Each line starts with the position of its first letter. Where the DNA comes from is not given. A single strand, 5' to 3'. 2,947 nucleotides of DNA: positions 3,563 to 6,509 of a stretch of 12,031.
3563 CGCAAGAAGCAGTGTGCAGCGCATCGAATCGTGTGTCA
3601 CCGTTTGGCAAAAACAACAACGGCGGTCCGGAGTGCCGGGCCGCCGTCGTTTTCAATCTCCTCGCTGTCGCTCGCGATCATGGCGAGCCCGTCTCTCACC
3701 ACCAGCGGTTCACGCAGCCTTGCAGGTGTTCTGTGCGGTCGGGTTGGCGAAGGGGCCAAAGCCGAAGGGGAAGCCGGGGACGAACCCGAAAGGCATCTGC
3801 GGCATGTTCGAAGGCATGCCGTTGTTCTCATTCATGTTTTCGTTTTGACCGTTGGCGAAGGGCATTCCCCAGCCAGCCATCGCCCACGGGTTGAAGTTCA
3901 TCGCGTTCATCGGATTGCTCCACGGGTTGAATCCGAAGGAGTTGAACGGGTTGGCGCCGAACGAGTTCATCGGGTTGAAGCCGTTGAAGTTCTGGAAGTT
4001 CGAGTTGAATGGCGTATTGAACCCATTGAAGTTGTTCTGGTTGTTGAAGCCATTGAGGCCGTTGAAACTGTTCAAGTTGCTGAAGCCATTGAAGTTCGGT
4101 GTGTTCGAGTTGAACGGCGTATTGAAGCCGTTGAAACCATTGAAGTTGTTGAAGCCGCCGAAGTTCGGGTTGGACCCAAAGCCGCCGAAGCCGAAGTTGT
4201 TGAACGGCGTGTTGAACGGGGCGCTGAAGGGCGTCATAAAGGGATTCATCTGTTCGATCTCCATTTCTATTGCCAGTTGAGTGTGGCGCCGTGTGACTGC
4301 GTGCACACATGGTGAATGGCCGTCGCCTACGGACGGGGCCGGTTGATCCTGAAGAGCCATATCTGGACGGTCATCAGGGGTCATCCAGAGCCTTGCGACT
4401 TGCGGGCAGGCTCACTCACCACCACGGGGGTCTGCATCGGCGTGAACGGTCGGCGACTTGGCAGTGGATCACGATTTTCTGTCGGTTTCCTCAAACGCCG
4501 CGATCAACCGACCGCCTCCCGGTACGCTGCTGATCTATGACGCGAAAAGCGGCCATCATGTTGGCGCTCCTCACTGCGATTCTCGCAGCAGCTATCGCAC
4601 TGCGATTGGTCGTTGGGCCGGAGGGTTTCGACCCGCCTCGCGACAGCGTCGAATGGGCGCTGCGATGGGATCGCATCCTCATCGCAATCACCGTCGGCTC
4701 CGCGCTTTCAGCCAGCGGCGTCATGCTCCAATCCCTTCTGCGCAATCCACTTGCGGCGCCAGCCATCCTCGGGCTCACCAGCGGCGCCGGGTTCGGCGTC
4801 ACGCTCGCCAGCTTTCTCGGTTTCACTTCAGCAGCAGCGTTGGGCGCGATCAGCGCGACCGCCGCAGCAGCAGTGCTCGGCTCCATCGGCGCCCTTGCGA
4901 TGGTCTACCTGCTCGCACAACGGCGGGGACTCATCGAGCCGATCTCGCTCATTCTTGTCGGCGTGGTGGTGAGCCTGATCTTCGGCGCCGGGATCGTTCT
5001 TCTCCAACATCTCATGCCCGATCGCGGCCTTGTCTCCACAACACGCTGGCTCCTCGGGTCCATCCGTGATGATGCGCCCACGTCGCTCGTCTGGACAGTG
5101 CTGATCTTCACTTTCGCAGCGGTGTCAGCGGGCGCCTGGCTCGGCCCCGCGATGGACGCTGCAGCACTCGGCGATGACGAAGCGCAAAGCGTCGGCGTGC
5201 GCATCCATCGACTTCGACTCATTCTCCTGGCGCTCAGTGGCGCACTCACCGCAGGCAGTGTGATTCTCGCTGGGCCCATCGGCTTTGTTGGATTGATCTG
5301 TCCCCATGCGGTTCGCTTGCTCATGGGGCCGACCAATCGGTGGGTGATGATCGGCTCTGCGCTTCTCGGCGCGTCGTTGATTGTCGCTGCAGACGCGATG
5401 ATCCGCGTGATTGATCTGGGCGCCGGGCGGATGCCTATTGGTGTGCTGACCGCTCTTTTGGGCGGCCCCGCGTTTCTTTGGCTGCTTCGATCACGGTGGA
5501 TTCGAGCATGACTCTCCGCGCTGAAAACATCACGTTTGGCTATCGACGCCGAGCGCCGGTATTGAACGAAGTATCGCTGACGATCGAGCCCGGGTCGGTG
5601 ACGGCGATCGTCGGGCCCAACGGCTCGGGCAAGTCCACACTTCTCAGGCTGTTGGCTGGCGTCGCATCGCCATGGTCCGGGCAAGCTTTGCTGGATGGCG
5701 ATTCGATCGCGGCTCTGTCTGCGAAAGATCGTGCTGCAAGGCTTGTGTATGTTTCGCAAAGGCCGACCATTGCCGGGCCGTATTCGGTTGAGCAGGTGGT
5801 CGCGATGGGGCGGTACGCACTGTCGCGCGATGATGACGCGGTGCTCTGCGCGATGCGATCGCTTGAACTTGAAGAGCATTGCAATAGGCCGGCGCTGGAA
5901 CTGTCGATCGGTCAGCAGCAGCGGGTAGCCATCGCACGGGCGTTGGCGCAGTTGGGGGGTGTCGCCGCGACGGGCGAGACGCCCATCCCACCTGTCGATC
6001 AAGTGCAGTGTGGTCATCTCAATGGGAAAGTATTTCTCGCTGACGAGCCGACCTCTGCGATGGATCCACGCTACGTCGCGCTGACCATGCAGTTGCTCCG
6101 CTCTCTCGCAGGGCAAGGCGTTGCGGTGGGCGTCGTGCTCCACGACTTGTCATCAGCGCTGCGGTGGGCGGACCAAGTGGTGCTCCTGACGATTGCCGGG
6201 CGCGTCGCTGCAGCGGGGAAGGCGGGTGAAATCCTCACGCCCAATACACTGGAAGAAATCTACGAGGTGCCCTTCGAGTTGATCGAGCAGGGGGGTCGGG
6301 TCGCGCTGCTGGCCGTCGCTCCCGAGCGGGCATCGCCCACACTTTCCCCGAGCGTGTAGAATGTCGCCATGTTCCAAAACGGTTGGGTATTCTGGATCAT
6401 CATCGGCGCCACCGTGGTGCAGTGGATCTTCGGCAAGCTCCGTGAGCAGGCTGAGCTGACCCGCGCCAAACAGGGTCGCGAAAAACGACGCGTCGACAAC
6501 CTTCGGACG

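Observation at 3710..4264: Asn/Phe/Gly-rich FN/FG-repeat intrinsically disordered protein, reminiscent of nucleoporin FG domains and prion-like domains, in a bacterium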

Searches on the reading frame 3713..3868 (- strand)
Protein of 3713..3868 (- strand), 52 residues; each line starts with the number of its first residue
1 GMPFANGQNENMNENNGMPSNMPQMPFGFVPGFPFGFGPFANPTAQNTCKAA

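Call 82: search_solved_structures(query=A5, max_evalue=10)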
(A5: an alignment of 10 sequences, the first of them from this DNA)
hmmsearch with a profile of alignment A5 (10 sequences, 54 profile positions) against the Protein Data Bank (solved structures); distinct sequences matched with E-value up to 10: 0.

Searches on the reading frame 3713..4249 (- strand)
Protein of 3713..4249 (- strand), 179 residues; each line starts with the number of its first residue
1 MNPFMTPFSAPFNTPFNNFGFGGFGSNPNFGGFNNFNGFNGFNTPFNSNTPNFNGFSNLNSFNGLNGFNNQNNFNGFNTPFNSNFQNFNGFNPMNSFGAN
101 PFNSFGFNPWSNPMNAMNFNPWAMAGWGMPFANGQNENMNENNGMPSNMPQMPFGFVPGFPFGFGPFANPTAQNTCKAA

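Call 45: find_homologous_proteins(query=A1, max_evalue=10)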
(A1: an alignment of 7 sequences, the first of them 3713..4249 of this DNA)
Query A1 (7 sequences) (179 aa, profile of the alignment): 3 proteins with E <= 10 among 6146 candidates.
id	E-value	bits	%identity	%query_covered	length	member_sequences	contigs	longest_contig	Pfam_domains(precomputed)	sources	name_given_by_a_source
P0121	3.4e-9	56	36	94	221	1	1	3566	-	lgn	-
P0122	9.4e-9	54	31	99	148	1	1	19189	-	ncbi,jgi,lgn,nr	ncbi:MAG: hypothetical protein D6693_05560 [Planctomycetota bacterium]|nr:MAG: hypothetical protein 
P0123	1.1e-6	47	40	28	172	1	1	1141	-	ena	-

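Call 47: find_encoding_contigs(protein=P0122, flank=6000, max_places=2)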
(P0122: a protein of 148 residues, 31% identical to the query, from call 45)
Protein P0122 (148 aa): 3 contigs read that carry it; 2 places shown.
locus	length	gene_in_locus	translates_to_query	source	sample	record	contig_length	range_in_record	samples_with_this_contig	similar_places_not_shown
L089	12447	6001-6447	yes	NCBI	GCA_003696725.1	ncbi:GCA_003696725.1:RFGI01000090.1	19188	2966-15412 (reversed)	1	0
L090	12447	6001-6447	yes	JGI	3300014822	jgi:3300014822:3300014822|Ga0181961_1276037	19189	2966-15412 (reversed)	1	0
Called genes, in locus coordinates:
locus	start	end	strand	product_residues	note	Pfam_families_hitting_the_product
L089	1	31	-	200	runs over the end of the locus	-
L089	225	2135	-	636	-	PF03098:An_peroxidase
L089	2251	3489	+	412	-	PF12768:Rax2 (faint), PF17164:DUF5122 (faint)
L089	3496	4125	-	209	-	-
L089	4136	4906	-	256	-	PF00005:ABC_tran, PF02463:SMC_N (faint), PF13304:AAA_21 (weak)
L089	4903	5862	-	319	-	PF01032:FecCD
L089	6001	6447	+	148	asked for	-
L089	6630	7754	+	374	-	PF01321:Creatinase_N, PF00557:Peptidase_M24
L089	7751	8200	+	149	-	PF00364:Biotin_lipoyl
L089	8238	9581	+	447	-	PF00289:Biotin_carb_N, PF14397:ATPgrasp_ST (faint), PF02222:ATP-grasp, PF02655:ATP-grasp_3 (weak), PF02786:CPSase_L_D2, PF07478:Dala_Dala_lig_C, PF02785:Biotin_carb_C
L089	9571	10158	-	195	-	-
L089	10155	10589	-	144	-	PF03692:CxxCxxCC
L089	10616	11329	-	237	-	-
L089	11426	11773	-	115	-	-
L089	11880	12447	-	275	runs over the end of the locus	PF07963:N_methyl (weak)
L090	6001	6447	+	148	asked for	-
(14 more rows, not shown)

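Call 48: find_encoding_contigs(protein=P0121, flank=6000, max_places=2)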
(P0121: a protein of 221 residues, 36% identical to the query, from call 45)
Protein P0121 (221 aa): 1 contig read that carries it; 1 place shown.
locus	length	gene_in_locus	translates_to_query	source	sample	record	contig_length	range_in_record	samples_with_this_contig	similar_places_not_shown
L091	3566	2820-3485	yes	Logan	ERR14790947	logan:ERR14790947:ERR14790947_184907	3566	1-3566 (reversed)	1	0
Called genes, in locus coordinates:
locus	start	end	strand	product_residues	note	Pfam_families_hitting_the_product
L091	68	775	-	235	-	-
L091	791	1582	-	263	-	PF00005:ABC_tran, PF13304:AAA_21 (weak)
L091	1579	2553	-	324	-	PF01032:FecCD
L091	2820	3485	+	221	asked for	-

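Call 55: search_protein_families(library=ncbifam, proteins=[window:3713-4249:-, P0121, P0122, P0123], max_evalue=1)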
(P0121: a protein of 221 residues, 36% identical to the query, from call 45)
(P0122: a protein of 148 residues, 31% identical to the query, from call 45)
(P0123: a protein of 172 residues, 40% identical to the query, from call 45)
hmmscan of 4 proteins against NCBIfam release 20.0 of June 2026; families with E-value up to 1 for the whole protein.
window:3713-4249:- (179 aa): 0 families

P0121 (221 aa): 0 families

P0122 (148 aa): 0 families

P0123 (172 aa): 0 families

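Call 57: search_solved_structures(query=A1, max_evalue=10)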
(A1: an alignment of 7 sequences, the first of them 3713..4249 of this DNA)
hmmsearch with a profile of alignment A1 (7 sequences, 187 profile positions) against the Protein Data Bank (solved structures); distinct sequences matched with E-value up to 10: 0.

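Call 60: predict_structure(alignment_id=A2)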
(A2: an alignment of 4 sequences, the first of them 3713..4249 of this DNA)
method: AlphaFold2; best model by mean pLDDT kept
length: 179 residues; sequences in the alignment: 4
mean_pLDDT: 45.4   pTM: 0.11
mean pLDDT of the five models: 45.4, 44.6, 41.2, 38.8, 38.3
residues with pLDDT >= 90: 0; 70-90: 0; 50-70: 44; < 50: 135
segments of 3 or more residues with pLDDT < 50: 19-27, 29-79, 81-104, 106-109, 114-121, 125-129, 132-140, 142-145, 173-176
pLDDT, mean of each block of 10 residues (from residue 1): 50 50 44 40 42 40 40 39 38 42 47 47 47 46 50 54 53 47
secondary structure: DSSP gave nothing for this model
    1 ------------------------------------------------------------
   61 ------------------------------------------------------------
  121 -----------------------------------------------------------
elements in order:

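Call 67: search_protein_families(library=pfam, alignment_id=A4, max_evalue=1)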
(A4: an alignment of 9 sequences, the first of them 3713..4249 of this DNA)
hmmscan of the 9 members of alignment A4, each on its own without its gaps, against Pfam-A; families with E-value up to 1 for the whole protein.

A. member 1, window:3713-4249:- (179 aa): 0 families

B. families by the number of members that match (of 9 scanned): 1 family
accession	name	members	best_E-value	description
PF01723.21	Chorion_1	1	0.71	Chorion protein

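Call 75: list_cluster_members(proteins=[window:3713-4249:-, L082:6744-7379:-, L086:4664-5206:-, L115:5674-6321:-, L087:4659-5249:-, L088:4781-5314:-, P0121, P0122, P0123])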
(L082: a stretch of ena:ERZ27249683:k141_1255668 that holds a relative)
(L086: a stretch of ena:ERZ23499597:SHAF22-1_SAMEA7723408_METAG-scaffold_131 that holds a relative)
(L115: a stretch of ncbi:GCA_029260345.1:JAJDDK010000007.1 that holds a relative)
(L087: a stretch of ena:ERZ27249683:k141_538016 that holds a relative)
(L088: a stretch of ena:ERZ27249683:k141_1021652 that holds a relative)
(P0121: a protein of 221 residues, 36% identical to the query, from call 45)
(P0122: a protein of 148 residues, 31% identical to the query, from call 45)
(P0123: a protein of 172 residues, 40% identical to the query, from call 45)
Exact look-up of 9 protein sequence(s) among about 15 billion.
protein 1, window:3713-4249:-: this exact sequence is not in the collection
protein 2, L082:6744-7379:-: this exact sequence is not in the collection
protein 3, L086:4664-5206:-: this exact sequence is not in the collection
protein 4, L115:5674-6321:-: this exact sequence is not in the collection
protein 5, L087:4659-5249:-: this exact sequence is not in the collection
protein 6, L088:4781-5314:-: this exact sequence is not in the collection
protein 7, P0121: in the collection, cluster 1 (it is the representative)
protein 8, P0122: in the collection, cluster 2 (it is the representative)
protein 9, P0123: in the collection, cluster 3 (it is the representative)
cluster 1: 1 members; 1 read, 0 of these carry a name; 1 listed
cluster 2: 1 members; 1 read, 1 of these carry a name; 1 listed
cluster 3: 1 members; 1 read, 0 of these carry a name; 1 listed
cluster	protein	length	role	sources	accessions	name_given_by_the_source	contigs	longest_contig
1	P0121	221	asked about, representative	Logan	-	-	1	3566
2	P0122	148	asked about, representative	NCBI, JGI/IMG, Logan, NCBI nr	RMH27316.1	MAG: hypothetical protein D6693_05560 [Planctomycetota bacterium]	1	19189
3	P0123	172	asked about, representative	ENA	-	-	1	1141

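Call 83: search_protein_families(library=padloc, proteins=[window:3713-4249:-, P0121, P0122], max_evalue=1)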
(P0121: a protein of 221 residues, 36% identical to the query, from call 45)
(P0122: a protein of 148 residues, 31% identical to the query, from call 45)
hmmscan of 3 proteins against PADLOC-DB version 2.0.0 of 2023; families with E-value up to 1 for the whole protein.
window:3713-4249:- (179 aa): 0 families

P0121 (221 aa): 0 families

P0122 (148 aa): 0 families

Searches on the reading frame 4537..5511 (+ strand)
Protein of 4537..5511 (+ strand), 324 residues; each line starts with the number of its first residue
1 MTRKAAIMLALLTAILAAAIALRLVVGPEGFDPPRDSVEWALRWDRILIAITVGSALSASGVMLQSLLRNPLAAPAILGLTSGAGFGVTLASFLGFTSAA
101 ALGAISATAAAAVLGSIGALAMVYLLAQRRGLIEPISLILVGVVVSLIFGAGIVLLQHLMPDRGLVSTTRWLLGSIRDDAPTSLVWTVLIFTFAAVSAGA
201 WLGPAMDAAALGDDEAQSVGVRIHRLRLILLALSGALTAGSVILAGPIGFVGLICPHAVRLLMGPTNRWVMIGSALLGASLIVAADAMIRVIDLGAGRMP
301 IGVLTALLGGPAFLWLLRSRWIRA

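Call 4: search_protein_families(library=pfam, proteins=[window:4537-5511:+], max_evalue=0.01)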
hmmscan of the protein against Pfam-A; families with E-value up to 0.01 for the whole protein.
window:4537-5511:+ (324 aa): 1 family
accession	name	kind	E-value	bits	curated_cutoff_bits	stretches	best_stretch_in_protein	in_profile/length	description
PF01032.23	FecCD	-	1.5e-71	241.5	26.5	1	29-318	30-310/311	FecCD transport family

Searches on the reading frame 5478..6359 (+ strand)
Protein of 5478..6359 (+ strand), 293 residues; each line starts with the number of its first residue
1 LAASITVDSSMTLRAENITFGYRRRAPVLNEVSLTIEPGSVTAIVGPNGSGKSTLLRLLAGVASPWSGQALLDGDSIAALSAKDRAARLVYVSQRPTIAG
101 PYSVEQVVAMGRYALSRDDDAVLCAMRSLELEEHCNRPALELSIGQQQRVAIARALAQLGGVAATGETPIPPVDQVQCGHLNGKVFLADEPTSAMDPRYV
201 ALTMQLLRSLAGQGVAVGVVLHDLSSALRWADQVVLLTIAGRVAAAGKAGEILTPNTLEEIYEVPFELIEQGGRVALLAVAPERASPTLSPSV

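Call 4: search_protein_families(library=pfam, proteins=[window:5478-6359:+], max_evalue=0.01)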
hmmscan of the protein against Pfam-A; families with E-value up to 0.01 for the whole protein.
window:5478-6359:+ (293 aa): 6 families
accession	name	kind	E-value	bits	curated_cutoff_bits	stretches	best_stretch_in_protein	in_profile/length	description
PF00005.33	ABC_tran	-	2.7e-27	96.5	25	1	29-158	1-125/137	ABC transporter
PF13304.12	AAA_21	-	1.1e-08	36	27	1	41-67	1-27/304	AAA domain, putative AbiEii toxin, Type IV TA system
PF13555.12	AAA_29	-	5.4e-05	23.3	27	1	32-56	15-39/61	P-loop containing region of AAA domain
PF13476.12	AAA_23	-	6.8e-05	24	27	1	37-59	16-39/201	AAA domain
PF02463.25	SMC_N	-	0.00043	20.2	40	1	40-56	25-41/220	RecF/RecN/SMC N terminal domain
PF13175.12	AAA_15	-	0.0016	18.5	32.1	1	32-59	17-43/374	AAA ATPase domain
